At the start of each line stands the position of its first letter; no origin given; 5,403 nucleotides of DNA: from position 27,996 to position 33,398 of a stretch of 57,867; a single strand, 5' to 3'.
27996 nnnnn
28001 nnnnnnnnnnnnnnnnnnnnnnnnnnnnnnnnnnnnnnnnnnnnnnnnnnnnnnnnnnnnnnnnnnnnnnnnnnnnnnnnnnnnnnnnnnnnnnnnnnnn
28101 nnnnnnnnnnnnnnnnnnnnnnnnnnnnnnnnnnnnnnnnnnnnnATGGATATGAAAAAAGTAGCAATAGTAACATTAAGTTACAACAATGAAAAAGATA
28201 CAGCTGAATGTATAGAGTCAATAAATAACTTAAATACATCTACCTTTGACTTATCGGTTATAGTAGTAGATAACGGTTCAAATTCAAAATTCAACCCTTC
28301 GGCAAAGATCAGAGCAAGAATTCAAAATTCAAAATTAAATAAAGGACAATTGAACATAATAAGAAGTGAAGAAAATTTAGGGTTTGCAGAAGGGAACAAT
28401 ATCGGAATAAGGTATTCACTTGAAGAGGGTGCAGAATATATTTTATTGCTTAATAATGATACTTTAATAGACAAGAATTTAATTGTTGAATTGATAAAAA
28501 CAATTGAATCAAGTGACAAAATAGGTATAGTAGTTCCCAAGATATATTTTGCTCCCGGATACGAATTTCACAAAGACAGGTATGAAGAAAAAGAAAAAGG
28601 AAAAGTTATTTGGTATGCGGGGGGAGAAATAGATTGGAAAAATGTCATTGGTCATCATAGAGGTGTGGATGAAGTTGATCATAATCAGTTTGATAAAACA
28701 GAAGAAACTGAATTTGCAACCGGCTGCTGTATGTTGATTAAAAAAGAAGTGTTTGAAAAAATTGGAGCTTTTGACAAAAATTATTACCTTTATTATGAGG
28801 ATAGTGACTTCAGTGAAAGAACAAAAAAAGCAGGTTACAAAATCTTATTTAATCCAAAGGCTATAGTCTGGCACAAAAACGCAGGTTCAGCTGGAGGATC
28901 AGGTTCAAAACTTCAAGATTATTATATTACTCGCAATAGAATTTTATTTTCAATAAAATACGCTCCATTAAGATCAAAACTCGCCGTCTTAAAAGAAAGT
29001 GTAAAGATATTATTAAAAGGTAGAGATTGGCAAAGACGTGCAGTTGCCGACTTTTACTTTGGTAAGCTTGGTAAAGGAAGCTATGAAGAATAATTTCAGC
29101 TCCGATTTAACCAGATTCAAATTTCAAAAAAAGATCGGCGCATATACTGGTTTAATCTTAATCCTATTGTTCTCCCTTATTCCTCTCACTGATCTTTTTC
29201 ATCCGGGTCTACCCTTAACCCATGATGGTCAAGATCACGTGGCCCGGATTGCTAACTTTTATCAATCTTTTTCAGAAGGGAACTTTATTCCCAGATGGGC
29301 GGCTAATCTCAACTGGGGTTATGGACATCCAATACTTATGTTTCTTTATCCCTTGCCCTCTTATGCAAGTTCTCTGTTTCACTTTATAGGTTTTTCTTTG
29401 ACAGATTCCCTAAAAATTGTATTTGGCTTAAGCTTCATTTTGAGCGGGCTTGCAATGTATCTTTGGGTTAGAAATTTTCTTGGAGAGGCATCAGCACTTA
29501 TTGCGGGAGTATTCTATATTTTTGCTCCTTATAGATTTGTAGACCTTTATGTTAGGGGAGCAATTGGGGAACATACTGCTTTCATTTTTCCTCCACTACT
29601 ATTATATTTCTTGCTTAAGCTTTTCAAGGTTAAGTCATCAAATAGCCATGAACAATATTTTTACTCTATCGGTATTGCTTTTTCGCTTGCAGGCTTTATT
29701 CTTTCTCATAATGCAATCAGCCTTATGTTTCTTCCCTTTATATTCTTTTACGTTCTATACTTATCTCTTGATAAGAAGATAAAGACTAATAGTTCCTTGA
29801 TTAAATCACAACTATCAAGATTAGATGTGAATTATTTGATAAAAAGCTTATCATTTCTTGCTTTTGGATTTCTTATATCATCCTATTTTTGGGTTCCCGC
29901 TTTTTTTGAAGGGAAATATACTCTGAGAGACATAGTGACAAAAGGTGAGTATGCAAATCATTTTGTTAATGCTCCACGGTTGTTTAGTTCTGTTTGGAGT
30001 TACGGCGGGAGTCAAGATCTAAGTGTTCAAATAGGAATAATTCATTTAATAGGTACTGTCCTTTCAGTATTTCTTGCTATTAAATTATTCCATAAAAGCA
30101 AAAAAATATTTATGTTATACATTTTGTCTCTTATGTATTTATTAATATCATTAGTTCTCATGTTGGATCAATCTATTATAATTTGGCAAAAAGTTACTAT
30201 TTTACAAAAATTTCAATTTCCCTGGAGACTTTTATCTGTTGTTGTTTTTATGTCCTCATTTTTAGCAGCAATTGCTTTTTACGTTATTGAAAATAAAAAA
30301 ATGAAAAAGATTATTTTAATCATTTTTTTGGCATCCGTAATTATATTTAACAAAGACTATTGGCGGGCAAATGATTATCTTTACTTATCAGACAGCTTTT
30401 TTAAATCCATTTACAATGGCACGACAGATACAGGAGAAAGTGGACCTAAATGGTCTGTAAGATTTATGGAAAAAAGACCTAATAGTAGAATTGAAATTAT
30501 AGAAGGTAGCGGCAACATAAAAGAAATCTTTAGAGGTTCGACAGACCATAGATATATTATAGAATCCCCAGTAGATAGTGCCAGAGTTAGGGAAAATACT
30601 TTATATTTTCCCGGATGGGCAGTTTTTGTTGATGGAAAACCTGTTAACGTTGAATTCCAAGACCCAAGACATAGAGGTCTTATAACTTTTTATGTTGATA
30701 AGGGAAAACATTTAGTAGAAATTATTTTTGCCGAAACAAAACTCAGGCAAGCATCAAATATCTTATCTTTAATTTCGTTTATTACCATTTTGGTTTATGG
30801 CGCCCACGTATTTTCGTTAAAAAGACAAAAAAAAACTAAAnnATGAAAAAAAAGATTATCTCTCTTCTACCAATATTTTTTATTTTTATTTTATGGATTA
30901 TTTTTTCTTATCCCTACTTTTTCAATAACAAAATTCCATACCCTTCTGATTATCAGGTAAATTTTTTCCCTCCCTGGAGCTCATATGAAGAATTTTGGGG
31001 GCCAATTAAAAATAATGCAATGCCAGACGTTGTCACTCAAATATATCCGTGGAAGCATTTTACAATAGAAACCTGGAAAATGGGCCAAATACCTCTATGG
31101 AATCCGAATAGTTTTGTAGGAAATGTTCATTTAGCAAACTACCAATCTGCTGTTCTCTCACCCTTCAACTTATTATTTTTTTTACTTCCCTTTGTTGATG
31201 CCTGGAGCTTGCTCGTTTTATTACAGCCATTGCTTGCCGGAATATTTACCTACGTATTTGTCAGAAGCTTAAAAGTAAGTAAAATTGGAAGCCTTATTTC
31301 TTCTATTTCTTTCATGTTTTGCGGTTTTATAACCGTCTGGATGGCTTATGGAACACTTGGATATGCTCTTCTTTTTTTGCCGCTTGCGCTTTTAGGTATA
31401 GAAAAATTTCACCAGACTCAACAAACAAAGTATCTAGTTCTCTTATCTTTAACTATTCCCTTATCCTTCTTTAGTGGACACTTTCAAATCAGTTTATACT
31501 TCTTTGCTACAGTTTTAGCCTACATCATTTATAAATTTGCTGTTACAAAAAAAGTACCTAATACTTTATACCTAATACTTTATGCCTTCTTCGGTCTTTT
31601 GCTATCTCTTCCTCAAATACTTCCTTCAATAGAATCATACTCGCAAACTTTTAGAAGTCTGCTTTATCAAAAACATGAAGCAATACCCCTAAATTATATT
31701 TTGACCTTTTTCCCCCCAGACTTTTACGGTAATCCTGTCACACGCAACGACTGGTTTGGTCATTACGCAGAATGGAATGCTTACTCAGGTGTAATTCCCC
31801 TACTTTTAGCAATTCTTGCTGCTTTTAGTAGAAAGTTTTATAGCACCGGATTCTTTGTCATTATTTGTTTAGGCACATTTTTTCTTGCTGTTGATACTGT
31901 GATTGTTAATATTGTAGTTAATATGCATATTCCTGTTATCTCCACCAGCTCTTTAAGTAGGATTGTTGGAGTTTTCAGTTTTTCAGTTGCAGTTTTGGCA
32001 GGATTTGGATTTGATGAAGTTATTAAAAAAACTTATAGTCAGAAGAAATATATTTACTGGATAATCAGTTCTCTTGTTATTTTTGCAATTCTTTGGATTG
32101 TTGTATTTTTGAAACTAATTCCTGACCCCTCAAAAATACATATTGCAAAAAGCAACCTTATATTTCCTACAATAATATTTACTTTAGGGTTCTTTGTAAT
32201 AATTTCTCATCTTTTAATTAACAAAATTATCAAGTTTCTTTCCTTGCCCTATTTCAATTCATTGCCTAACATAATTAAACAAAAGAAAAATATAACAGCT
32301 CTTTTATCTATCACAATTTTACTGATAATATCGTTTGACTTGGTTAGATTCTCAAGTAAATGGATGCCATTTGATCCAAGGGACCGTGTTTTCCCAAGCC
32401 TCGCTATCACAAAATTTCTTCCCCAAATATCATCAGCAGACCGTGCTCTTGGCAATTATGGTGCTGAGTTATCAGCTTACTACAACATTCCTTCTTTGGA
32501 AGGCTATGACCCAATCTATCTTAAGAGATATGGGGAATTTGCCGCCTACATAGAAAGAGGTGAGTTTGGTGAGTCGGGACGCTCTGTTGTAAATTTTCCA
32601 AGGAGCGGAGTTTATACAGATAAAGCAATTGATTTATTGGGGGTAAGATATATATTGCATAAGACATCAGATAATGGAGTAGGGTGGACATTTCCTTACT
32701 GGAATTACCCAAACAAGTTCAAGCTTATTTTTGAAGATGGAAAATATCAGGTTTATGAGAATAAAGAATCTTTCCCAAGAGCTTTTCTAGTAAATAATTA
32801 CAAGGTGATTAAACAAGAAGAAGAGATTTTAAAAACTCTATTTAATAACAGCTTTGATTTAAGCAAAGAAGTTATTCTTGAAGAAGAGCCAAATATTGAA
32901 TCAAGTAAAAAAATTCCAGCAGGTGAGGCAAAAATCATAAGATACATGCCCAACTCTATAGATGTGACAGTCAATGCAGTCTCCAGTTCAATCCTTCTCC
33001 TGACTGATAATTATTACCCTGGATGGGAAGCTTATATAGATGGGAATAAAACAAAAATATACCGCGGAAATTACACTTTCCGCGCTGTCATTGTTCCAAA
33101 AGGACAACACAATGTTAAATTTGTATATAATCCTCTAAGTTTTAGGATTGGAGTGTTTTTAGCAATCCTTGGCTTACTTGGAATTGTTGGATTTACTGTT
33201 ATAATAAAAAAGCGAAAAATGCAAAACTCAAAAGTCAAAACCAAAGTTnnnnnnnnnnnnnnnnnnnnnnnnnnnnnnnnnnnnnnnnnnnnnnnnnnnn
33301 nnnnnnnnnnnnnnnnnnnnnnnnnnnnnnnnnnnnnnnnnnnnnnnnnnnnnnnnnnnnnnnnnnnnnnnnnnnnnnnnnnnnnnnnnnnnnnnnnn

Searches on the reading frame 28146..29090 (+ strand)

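Call 28: search_protein_families(library=pfam, proteins=[window:28146-29090:+], max_evalue=0.001)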
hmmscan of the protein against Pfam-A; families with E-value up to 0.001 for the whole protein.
window:28146-29090:+ (315 aa): 6 families
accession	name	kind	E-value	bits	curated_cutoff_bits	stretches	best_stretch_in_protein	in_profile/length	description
PF00535.33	Glycos_transf_2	-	5e-18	66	23.3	1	8-207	2-168/168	Glycosyl transferase family 2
PF13641.12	Glyco_tranf_2_3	-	1.9e-08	35.1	27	1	6-246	3-214/230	Glycosyltransferase like family 2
PF13632.12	Glyco_trans_2_3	-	2.1e-06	28.1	27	0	177-270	58-143/198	Glycosyl transferase family group 2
PF02709.20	Glyco_transf_7C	-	1.9e-05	24.6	23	1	186-237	14-66/78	N-terminal domain of galactosyltransferase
PF13506.12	Glyco_transf_21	-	0.00021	21.2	21.7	0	185-244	96-155/174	Glycosyl transferase family 21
PF13712.12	Glyco_tranf_2_5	-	0.0005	20.3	27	0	69-245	30-191/210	Glycosyltransferase like family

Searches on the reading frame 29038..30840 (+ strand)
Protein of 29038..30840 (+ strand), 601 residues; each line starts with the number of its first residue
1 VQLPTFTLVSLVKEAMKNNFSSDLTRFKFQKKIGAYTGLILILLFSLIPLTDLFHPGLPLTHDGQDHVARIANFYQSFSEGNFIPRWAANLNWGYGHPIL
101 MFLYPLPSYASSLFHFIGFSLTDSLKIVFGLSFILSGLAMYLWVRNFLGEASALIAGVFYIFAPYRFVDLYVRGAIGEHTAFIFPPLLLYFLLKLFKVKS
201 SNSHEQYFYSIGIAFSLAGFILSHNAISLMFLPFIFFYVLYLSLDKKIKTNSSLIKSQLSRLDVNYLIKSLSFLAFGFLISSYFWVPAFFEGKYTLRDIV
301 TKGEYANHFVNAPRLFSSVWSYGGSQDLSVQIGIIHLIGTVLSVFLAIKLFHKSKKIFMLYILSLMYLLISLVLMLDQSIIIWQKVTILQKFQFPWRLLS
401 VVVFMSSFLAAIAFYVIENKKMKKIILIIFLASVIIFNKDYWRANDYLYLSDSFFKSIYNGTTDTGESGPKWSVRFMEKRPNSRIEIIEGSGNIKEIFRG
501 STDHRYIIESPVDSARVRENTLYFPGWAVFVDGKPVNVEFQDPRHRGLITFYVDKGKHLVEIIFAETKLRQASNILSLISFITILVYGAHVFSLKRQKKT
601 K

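Call 28: search_protein_families(library=pfam, proteins=[window:29038-30840:+], max_evalue=0.001)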
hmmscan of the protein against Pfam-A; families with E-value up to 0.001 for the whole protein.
window:29038-30840:+ (601 aa): 1 family
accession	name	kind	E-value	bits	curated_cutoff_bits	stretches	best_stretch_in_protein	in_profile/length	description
PF10131.15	PTPS_related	-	3.2e-11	42.9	26.4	1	104-477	4-338/621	6-pyruvoyl-tetrahydropterin synthase related domain; membrane protein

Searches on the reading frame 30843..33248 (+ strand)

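Call 28: search_protein_families(library=pfam, proteins=[window:30843-33248:+], max_evalue=0.001)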
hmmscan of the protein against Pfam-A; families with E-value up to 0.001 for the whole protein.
window:30843-33248:+ (802 aa): 1 family
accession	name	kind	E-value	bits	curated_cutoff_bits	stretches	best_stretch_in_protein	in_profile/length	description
PF09586.16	YfhO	-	2.1e-26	93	28.5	2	690-773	750-834/835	Bacterial membrane protein YfhO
